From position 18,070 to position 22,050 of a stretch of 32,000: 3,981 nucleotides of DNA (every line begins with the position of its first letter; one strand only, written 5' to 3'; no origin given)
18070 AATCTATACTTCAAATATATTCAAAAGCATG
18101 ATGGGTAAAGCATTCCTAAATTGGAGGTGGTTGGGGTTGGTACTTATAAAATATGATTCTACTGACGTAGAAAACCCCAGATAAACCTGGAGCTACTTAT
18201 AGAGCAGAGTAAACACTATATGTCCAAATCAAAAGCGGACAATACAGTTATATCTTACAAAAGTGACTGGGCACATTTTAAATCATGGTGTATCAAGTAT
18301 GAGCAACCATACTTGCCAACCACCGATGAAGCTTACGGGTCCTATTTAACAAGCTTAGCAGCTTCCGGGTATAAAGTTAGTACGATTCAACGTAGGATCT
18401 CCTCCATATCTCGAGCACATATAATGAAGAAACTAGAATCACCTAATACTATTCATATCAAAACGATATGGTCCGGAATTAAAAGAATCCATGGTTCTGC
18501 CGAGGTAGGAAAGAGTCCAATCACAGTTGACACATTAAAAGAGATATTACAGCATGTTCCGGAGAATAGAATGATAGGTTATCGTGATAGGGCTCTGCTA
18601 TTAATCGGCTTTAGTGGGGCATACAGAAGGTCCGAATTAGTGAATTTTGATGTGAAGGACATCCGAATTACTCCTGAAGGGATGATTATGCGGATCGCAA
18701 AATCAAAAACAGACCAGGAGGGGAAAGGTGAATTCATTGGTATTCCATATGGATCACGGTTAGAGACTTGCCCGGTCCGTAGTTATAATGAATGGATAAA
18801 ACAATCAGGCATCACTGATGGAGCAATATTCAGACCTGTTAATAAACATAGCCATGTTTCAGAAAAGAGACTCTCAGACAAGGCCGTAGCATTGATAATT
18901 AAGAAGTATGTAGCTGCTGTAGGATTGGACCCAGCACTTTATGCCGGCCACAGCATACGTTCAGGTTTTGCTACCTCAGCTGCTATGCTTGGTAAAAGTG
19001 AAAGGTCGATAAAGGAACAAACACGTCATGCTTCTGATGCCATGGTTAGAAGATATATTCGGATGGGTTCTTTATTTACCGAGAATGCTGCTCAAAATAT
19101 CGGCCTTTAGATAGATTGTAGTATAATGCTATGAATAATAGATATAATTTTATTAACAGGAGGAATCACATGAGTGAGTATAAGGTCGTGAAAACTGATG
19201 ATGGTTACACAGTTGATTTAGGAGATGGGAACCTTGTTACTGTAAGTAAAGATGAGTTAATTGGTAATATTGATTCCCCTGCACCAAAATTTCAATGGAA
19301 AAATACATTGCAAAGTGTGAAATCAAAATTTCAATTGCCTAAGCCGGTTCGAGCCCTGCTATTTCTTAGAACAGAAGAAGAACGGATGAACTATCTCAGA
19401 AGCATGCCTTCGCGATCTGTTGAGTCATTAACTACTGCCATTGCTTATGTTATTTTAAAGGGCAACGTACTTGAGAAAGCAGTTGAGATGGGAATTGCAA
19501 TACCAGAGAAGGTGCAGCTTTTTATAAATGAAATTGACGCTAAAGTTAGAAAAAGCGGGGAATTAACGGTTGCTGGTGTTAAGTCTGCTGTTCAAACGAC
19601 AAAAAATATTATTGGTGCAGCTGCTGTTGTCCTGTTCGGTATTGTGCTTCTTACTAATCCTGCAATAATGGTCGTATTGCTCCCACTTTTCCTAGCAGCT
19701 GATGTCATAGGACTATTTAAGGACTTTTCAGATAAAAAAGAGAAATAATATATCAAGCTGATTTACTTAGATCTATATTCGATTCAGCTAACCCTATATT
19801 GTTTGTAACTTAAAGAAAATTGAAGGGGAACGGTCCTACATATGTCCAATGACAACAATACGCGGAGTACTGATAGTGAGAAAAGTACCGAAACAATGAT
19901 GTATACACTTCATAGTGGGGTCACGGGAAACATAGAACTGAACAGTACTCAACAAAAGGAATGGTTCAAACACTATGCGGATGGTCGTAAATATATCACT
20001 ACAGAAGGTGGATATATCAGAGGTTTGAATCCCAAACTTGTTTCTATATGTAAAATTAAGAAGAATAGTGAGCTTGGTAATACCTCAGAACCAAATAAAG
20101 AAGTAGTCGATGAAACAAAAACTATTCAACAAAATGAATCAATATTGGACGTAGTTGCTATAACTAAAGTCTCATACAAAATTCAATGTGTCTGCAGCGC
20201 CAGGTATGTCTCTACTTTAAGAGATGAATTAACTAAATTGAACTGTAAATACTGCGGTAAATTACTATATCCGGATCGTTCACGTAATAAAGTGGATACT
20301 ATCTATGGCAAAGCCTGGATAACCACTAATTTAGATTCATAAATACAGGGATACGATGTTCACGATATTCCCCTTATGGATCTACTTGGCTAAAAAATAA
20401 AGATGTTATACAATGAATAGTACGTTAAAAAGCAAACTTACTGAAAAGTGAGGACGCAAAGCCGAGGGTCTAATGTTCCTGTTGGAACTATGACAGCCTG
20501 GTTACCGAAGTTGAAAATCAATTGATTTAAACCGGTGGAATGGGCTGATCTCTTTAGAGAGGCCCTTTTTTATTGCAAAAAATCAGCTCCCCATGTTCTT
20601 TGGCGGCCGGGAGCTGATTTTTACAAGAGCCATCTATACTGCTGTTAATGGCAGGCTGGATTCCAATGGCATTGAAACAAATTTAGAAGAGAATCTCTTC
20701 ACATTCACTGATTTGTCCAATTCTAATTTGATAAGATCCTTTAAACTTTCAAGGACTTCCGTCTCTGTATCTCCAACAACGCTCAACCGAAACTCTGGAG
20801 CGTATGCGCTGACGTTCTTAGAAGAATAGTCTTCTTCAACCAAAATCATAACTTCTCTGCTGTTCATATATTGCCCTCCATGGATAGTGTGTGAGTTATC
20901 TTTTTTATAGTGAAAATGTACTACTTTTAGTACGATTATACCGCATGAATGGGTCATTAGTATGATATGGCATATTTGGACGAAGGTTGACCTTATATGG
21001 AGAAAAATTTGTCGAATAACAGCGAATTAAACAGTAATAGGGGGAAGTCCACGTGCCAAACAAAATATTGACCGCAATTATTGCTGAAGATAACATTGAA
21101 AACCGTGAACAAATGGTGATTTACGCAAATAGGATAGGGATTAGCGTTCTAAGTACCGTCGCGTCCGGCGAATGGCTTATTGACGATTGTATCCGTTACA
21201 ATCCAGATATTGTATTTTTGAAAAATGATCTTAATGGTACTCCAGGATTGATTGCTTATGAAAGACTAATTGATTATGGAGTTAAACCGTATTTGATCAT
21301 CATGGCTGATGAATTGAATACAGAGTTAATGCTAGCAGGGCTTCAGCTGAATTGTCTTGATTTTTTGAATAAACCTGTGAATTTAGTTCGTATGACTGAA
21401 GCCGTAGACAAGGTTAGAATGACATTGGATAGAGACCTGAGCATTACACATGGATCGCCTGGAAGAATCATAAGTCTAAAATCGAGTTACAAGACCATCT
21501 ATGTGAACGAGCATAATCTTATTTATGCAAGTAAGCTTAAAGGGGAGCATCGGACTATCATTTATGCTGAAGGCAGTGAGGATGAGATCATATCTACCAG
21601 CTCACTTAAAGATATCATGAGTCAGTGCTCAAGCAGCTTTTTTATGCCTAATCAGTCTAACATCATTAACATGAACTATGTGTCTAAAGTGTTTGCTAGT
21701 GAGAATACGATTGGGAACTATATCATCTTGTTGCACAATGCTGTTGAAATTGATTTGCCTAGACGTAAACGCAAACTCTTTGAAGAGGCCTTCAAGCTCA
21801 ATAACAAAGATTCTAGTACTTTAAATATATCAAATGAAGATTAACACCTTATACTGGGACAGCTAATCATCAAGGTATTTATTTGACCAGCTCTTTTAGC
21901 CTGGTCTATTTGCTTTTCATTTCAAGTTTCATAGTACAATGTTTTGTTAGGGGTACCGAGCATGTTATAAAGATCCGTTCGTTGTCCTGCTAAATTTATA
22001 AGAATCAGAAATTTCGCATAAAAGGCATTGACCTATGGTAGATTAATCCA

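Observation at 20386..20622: Orphan c-di-GMP-I riboswitch: own promoter, aptamer and two tandem terminators, but no gene to regulate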

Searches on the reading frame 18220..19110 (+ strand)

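Call 9: search_protein_families(library=pfam, proteins=[window:18220-19110:+], max_evalue=0.01)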
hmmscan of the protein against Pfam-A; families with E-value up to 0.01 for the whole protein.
window:18220-19110:+ (296 aa): 2 families
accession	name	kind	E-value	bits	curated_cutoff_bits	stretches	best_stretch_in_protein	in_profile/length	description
PF00589.27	Phage_integrase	-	1.9e-14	54.2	27.1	1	102-281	4-167/172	Phage integrase family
PF02899.23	Phage_int_SAM_1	-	0.002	18.8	22.3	1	4-64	13-73/83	Phage integrase, N-terminal SAM-like domain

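Call 70: search_protein_families(library=phrogs, proteins=[window:18220-19110:+], max_evalue=0.001)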
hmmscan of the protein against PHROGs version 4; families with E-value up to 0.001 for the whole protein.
window:18220-19110:+ (296 aa): 2 families
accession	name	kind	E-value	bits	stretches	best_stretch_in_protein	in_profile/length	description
phrog_1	-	integration and excision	6.8e-19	69.5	1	4-281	181-434/611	integrase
phrog_216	-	integration and excision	1.2e-16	61.7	1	109-282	67-224/301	integrase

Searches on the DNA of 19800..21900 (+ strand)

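Call 7: search_dna_similar(query=window:19800-21900:+, collection=phages, mode=distant)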
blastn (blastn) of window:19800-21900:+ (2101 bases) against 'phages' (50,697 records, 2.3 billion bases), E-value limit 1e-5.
No match.

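Call 8: search_dna_similar(query=window:19800-21900:+, collection=plasmids, mode=distant)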
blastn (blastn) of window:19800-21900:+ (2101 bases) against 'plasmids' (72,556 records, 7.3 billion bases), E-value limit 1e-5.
No match.

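Call 18: search_rna_families(sources=[L001, L002], threshold=gathering, show_alignments=2)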
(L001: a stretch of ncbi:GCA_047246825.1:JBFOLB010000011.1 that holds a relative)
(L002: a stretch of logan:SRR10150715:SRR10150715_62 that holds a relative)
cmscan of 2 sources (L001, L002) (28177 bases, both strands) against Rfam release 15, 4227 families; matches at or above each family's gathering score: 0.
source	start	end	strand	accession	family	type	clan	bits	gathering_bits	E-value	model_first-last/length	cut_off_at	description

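Call 25: search_rna_families(sources=[L003, L004, L005, L006, L008], threshold=gathering, show_alignments=4)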
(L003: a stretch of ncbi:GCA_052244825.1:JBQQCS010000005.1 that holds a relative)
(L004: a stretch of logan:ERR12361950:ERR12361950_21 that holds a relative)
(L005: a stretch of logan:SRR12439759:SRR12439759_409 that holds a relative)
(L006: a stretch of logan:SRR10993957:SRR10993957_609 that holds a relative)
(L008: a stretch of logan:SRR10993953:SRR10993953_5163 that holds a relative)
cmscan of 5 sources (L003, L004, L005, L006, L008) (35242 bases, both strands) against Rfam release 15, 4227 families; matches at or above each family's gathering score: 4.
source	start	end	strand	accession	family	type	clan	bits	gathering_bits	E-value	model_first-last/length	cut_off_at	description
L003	4370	4458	+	RF01051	c-di-GMP-I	Cis-reg; riboswitch;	CL00126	85.3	35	1.1e-15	1-87/87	no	c-di-GMP-I riboswitch aptamer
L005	4336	4425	+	RF01051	c-di-GMP-I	Cis-reg; riboswitch;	CL00126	82.4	35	5.7e-15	1-87/87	no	c-di-GMP-I riboswitch aptamer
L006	408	497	+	RF01051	c-di-GMP-I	Cis-reg; riboswitch;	CL00126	82.4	35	5.7e-15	1-87/87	no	c-di-GMP-I riboswitch aptamer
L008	220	309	+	RF01051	c-di-GMP-I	Cis-reg; riboswitch;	CL00126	82.4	35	5.7e-15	1-87/87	no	c-di-GMP-I riboswitch aptamer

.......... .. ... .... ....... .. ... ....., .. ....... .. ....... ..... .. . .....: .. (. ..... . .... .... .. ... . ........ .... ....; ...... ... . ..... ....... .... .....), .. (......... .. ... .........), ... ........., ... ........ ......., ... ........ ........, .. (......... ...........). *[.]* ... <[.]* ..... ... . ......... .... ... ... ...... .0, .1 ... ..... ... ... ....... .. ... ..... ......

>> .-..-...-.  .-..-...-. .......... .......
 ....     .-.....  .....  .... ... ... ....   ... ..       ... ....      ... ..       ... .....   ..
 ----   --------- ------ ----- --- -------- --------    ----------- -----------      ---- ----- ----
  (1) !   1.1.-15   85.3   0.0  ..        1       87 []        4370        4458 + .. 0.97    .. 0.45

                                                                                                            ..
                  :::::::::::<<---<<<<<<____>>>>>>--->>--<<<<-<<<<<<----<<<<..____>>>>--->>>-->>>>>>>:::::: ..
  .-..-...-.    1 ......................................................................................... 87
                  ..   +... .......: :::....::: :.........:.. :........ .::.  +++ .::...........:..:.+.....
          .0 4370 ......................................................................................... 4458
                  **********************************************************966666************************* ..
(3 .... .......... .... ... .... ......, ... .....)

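Call 39: search_rna_families(sources=[L009, L010, L012, L013, L014, L015, L016, L017, L004, L001], threshold=gathering)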
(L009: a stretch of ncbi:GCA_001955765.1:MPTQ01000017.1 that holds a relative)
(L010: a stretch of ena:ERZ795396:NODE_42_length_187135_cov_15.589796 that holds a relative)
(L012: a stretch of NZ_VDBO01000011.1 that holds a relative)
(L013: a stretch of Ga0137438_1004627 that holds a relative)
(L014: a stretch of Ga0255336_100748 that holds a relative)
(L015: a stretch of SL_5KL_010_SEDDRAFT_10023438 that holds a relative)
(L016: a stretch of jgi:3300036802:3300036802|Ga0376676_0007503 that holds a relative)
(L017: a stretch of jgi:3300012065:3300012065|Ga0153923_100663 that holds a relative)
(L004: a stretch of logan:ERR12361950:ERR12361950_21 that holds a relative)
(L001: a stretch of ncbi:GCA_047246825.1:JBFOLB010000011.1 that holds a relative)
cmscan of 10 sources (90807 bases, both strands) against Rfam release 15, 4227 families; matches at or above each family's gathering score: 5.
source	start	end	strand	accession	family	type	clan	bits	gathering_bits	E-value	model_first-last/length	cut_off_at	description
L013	3717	3808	-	RF01051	c-di-GMP-I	Cis-reg; riboswitch;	CL00126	86.9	35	1.2e-15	1-87/87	no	c-di-GMP-I riboswitch aptamer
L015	454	544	+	RF01051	c-di-GMP-I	Cis-reg; riboswitch;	CL00126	83.7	35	7.2e-15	1-87/87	no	c-di-GMP-I riboswitch aptamer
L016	4216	4304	+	RF01051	c-di-GMP-I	Cis-reg; riboswitch;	CL00126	81.5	35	2.5e-14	1-87/87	no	c-di-GMP-I riboswitch aptamer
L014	9065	9158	+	RF01051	c-di-GMP-I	Cis-reg; riboswitch;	CL00126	80.2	35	5.2e-14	1-87/87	no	c-di-GMP-I riboswitch aptamer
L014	8129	8218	-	RF01051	c-di-GMP-I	Cis-reg; riboswitch;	CL00126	56.7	35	2.8e-08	1-87/87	no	c-di-GMP-I riboswitch aptamer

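Call 47: search_rna_families(source=L004, start=4300, end=4600, threshold=evalue, max_evalue=10, show_alignments=2)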
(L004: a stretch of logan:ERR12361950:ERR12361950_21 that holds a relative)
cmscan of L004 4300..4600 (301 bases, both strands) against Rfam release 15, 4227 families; matches with E-value up to 10: 5.
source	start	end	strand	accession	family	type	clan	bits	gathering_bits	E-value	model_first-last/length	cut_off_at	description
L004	4488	4566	+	RF02371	PyrG_leader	Cis-reg; leader;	-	19.6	65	2.7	1-78/78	no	PyrG leader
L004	4489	4586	-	RF02822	Srn266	Gene; sRNA;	-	15.8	63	3.7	1-112/112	no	Streptococcus RNA 266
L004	4420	4596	+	RF01407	STnc560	Gene; sRNA;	-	14.1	55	0.89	1-214/214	no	STnc560 Hfq binding RNA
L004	4451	4556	+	RF02822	Srn266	Gene; sRNA;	-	13.8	63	9.6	1-112/112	no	Streptococcus RNA 266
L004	4497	4538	+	RF00423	SCARNA4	Gene; snRNA; snoRNA; scaRNA;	CL00019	13.5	60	3.5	77-118/129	no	Small Cajal body specific RNA 4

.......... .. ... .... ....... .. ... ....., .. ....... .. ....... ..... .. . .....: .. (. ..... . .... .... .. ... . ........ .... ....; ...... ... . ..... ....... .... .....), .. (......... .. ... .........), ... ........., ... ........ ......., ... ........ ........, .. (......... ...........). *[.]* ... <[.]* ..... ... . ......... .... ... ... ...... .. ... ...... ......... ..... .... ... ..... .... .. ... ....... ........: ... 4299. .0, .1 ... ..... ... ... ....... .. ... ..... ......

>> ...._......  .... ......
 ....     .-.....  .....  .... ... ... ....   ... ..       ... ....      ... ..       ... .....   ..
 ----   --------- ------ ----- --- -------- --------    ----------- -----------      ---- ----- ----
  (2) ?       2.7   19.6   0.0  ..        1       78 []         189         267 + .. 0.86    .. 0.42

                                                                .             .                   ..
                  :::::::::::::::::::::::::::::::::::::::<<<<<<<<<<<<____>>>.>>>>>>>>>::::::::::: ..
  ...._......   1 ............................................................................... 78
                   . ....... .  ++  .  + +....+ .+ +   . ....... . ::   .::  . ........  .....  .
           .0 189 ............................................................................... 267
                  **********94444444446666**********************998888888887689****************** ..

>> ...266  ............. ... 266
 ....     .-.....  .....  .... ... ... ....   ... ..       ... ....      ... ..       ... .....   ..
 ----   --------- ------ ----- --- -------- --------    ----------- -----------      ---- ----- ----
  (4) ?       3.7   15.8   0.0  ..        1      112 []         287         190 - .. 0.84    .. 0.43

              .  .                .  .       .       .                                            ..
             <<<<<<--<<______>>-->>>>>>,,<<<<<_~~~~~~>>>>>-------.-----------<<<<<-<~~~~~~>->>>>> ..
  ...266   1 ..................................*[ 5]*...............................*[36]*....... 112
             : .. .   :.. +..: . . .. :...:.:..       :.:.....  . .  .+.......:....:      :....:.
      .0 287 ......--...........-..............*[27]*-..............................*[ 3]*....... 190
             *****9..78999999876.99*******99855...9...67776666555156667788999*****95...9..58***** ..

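Call 48: search_rna_families(source=L001, start=8230, end=8520, threshold=evalue, max_evalue=10, show_alignments=2)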
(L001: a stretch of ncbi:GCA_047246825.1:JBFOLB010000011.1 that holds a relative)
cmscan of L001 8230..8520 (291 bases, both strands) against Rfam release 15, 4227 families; matches with E-value up to 10: 5.
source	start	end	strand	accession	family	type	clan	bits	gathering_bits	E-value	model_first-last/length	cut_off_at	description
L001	8332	8390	-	RF01605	plasmodium_snoR30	Gene; snRNA; snoRNA; CD-box;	-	19.2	43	1.9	1-74/74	no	small nucleolar RNA snoR30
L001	8324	8445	-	RF02921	RT-14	Gene; sRNA;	-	16.1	48.1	6.9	1-144/144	no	RT-14 RNA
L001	8322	8387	-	RF00179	GAIT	Cis-reg;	-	15.5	37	4.2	1-71/71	no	GAIT element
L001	8437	8449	+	RF01134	sR30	Gene; snRNA; snoRNA; CD-box;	-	9.7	38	4.6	1-57/57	no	Small nucleolar RNA sR30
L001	8438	8488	+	RF01304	sR5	Gene; snRNA; snoRNA; CD-box;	-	9.4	40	9.4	1-53/53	no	Small nucleolar RNA sR5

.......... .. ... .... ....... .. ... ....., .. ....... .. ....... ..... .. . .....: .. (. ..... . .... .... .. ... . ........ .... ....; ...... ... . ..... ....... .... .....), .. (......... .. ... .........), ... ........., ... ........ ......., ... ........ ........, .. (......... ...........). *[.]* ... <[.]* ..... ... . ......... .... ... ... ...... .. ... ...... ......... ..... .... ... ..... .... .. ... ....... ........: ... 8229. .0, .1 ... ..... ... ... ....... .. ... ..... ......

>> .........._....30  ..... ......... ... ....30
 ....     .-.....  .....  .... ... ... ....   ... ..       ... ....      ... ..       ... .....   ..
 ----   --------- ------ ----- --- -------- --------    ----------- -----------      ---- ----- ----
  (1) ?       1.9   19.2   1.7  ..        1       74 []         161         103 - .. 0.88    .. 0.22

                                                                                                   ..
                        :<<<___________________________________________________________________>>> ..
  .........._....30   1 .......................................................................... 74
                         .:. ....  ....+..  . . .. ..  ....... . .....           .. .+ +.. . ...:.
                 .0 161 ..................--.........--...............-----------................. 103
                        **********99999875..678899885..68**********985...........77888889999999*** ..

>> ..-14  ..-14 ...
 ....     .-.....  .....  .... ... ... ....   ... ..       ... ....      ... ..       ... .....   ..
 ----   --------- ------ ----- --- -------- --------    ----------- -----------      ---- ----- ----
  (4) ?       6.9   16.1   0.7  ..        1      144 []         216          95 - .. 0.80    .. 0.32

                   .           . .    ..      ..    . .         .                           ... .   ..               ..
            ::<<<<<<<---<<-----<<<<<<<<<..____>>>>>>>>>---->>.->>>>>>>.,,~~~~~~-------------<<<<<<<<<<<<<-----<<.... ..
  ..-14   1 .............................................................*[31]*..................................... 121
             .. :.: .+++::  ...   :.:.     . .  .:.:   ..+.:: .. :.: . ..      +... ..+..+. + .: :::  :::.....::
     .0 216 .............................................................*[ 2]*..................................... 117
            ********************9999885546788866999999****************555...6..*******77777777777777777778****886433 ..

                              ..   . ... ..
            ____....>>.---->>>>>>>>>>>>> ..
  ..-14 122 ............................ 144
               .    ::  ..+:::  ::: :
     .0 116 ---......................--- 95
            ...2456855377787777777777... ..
